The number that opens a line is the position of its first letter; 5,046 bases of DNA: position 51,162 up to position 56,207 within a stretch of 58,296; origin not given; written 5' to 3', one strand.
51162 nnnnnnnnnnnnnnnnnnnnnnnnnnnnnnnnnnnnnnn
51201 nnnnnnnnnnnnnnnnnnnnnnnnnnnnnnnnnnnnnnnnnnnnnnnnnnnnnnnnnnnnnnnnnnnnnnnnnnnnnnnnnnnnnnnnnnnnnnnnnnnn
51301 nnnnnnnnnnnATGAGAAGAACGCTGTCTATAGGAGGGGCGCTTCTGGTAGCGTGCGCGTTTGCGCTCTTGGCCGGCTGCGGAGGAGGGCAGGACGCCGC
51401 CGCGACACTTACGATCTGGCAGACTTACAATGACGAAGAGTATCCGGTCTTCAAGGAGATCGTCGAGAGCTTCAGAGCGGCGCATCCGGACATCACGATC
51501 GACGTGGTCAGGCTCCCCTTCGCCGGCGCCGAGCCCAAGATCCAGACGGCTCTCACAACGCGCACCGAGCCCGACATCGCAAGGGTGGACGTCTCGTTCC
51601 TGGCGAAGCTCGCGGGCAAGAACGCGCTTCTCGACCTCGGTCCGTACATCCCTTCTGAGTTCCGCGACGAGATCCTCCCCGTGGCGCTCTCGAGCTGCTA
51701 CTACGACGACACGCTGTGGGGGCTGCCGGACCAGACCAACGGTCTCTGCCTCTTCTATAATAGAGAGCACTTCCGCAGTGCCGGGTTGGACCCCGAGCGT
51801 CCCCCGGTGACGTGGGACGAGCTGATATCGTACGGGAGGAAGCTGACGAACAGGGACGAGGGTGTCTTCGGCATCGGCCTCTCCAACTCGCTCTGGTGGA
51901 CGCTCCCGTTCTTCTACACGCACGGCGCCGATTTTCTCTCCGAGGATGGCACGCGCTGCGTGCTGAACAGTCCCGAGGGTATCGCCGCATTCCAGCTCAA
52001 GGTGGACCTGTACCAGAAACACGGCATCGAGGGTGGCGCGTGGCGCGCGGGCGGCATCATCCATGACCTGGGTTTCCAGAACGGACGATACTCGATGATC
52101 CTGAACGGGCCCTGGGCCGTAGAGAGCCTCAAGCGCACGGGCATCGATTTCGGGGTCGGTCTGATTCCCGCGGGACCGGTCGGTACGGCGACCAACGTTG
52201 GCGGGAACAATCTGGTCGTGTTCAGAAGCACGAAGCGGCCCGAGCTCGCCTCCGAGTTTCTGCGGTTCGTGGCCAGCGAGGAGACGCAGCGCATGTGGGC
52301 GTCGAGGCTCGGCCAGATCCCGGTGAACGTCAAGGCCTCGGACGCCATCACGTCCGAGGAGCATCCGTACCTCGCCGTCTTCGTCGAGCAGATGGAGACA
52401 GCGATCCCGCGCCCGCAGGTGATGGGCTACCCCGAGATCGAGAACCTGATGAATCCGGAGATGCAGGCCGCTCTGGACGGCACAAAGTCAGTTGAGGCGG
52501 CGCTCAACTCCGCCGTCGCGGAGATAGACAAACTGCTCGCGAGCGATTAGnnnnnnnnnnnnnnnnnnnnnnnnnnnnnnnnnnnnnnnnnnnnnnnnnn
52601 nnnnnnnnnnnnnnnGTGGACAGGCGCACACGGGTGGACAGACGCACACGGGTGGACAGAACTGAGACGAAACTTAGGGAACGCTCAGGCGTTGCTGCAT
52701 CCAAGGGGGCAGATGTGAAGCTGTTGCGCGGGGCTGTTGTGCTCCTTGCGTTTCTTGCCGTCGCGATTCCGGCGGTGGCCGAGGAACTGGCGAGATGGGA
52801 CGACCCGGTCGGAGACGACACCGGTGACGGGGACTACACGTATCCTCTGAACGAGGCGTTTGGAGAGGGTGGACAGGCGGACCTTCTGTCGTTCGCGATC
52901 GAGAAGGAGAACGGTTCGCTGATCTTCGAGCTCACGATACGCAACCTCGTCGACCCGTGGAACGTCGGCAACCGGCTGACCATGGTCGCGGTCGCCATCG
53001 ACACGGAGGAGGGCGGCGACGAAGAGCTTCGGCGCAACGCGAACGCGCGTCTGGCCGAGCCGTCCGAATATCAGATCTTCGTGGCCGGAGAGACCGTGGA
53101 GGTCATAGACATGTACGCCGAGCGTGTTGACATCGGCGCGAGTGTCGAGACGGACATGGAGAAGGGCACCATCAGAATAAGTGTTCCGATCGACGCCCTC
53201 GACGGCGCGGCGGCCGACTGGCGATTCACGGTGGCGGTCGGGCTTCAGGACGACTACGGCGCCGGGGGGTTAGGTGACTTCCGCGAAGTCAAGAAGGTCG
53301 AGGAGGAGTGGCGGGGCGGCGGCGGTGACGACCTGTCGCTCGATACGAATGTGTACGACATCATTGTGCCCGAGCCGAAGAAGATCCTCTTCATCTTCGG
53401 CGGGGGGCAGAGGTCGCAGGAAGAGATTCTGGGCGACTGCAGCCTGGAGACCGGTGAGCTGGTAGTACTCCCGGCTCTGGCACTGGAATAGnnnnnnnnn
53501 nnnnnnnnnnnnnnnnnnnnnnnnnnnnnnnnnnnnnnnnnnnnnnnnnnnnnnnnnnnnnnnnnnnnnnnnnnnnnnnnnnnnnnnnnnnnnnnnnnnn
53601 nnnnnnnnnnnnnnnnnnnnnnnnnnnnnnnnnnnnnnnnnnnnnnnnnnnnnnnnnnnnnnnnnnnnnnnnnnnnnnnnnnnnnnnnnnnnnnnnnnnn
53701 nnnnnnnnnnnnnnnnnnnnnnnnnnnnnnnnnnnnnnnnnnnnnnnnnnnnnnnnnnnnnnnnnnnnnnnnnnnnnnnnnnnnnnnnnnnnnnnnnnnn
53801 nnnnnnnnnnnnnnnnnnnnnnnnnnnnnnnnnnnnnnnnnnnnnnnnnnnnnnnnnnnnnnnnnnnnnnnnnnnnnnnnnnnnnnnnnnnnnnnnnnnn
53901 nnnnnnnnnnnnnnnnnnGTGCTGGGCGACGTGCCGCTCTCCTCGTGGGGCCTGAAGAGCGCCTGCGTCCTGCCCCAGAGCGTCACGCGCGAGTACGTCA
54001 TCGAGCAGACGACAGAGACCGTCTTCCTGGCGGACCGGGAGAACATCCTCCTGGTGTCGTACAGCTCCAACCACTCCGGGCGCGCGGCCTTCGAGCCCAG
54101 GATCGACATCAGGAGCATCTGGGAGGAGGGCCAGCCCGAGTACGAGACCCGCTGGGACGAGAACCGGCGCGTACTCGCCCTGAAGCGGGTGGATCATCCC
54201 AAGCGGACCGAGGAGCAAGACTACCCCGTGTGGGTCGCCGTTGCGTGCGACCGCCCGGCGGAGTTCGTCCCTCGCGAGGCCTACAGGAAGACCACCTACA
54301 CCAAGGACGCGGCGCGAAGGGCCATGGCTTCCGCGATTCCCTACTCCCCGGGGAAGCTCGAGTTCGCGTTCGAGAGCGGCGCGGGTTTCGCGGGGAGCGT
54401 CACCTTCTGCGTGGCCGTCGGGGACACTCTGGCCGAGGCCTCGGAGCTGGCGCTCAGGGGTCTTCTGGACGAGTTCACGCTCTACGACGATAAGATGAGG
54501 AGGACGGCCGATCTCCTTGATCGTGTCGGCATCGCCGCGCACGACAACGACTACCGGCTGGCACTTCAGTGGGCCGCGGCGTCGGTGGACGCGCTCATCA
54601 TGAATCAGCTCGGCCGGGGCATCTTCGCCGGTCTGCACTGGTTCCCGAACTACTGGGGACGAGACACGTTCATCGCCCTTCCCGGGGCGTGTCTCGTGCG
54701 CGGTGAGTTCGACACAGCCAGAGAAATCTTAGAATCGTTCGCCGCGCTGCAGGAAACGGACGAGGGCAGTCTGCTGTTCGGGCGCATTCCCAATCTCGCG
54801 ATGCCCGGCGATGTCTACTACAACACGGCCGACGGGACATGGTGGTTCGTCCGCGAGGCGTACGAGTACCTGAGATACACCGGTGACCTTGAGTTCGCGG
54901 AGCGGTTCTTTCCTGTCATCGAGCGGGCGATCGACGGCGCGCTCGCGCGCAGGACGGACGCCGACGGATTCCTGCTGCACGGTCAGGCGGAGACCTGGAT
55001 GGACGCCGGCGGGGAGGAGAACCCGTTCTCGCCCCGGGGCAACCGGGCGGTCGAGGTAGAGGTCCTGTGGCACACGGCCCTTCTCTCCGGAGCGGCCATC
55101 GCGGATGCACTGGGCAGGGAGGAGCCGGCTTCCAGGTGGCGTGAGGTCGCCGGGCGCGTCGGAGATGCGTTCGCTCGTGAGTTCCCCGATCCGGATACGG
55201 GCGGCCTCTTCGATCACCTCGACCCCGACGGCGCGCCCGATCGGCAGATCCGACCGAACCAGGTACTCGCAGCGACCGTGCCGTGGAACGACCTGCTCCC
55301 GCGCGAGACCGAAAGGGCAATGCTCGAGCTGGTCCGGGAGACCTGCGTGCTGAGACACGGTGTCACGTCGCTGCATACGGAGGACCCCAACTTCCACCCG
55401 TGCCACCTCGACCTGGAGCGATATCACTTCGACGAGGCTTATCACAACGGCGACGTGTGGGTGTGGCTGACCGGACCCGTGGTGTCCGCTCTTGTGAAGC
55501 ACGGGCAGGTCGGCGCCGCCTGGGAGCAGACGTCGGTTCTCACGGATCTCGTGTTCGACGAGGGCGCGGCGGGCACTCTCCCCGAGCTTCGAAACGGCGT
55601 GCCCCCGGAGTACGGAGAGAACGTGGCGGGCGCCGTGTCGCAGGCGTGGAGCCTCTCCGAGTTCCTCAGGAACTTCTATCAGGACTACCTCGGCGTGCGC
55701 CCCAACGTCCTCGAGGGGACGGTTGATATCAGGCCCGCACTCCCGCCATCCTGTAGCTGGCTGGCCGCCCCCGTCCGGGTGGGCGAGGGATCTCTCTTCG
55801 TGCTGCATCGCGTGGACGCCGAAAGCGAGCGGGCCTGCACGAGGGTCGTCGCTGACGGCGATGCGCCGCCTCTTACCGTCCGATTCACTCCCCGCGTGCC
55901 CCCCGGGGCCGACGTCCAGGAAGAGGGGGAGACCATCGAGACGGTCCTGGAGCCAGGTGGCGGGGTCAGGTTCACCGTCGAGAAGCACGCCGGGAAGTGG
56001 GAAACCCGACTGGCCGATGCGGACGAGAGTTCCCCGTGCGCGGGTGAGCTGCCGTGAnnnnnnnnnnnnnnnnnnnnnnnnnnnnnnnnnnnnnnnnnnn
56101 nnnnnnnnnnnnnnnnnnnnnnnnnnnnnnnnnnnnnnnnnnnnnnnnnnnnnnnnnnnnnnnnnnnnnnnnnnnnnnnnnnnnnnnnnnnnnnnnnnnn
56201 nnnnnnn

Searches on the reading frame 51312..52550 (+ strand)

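Call 7: search_protein_families(library=pfam, proteins=[window:51312-52550:+], max_evalue=0.001)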
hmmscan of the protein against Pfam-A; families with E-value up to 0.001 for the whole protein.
window:51312-52550:+ (412 aa): 3 families
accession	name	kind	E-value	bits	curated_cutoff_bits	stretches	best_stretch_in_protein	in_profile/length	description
PF01547.30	SBP_bac_1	-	4e-40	139.1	26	1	44-326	7-306/307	Bacterial extracellular solute-binding protein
PF13416.11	SBP_bac_8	-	4e-36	125.7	27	1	50-352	2-275/279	Bacterial extracellular solute-binding protein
PF13531.11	SBP_bac_11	-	0.00087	19.6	25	0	302-330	194-222/227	Bacterial extracellular solute-binding protein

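Call 33: search_protein_families(library=ncbifam, proteins=[window:51312-52550:+], max_evalue=0.001)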
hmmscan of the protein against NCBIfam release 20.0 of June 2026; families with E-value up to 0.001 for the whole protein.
window:51312-52550:+ (412 aa): 5 families
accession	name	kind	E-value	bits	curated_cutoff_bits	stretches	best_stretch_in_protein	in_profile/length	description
NF053763.1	ABCarbgalBndGanS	equivalog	1.5e-18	66.7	700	1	28-408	36-414/420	galactooligosaccharide ABC transporter substrate-binding protein GanS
NF007011.0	PRK09474.1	equivalog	6.2e-18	64.8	291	1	31-407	31-396/396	maltose/maltodextrin ABC transporter substrate-binding protein MalE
NF008211.0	PRK10974.1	equivalog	6.5e-18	64.5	411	1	16-410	12-432/439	sn-glycerol-3-phosphate ABC transporter substrate-binding protein UgpB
TIGR03850.1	bind_CPR_0540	equivalog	6.7e-09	34.9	299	1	10-363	7-387/437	carbohydrate ABC transporter substrate-binding protein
TIGR03851.1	chitin_NgcE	equivalog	7.7e-06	25.1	399.65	0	116-182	134-197/450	N-acetylglucosamine/diacetylchitobiose ABC transporter substrate-binding protein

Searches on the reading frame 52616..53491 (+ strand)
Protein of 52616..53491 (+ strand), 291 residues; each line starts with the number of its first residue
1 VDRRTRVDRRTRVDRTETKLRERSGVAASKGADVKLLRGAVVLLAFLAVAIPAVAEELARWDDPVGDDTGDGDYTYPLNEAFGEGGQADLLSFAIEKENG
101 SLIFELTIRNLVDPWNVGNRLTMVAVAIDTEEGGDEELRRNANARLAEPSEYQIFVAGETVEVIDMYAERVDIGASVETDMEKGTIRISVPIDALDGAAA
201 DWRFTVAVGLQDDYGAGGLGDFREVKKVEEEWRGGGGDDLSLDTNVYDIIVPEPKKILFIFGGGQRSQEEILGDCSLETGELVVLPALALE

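Call 7: search_protein_families(library=pfam, proteins=[window:52616-53491:+], max_evalue=0.001)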
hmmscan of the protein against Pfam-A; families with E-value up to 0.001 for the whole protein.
window:52616-53491:+ (291 aa): 1 family
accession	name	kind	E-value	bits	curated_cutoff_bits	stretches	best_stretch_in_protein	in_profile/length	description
PF09985.14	Glucodextran_C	-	6.7e-37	127.6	22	1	59-285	2-226/228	C-terminal binding-module, SLH-like, of glucodextranase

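Call 33: search_protein_families(library=ncbifam, proteins=[window:52616-53491:+], max_evalue=0.001)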
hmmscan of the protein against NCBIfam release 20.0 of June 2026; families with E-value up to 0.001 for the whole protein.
window:52616-53491:+ (291 aa): 0 families

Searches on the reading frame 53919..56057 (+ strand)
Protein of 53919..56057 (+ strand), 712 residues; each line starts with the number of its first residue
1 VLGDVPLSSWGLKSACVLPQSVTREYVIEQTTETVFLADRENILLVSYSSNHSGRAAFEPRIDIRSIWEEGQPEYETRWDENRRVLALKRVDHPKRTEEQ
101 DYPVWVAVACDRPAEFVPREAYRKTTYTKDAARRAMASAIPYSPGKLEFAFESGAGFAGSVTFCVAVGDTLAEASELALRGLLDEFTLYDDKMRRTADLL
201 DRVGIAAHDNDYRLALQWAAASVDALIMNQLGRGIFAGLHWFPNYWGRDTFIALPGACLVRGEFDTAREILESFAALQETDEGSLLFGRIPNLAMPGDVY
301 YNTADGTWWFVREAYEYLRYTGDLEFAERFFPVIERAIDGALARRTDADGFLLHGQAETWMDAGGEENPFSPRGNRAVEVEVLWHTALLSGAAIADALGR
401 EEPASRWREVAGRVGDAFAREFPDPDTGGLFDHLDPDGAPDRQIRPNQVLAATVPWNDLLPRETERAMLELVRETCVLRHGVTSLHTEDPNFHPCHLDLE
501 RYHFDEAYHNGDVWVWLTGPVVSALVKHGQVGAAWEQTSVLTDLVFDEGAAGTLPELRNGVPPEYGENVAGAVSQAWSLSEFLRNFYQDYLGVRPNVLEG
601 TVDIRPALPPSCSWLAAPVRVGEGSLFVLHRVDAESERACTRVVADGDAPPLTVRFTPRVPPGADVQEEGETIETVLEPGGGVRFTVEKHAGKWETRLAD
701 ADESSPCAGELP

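Call 7: search_protein_families(library=pfam, proteins=[window:53919-56057:+], max_evalue=0.001)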
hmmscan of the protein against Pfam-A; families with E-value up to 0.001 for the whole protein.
window:53919-56057:+ (712 aa): 3 families
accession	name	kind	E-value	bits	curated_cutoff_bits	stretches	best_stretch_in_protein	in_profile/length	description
PF06202.20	GDE_C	-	2e-66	224.8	21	1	229-584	12-367/367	Amylo-alpha-1,6-glucosidase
PF22422.2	MGH1-like_GH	-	4.3e-10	40.1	27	1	392-552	187-335/356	Mannosylglycerate hydrolase MGH1-like glycoside hydrolase domain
PF17389.8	Bac_rhamnosid6H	-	5.7e-07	29.6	24.5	1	246-433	44-219/339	Bacterial alpha-L-rhamnosidase 6 hairpin glycosidase domain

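Call 33: search_protein_families(library=ncbifam, proteins=[window:53919-56057:+], max_evalue=0.001)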
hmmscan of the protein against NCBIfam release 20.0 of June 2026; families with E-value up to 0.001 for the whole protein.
window:53919-56057:+ (712 aa): 2 families
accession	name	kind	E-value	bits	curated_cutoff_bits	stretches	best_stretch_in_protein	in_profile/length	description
TIGR01561.1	gde_arch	hypoth_equivalog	1.2e-49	169.7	364.15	1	230-524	274-567/569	putative glycogen debranching enzyme, archaeal type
TIGR01531.1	glyc_debranch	equivalog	2.3e-12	45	1399.55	1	235-321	1009-1092/1443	glycogen debranching enzyme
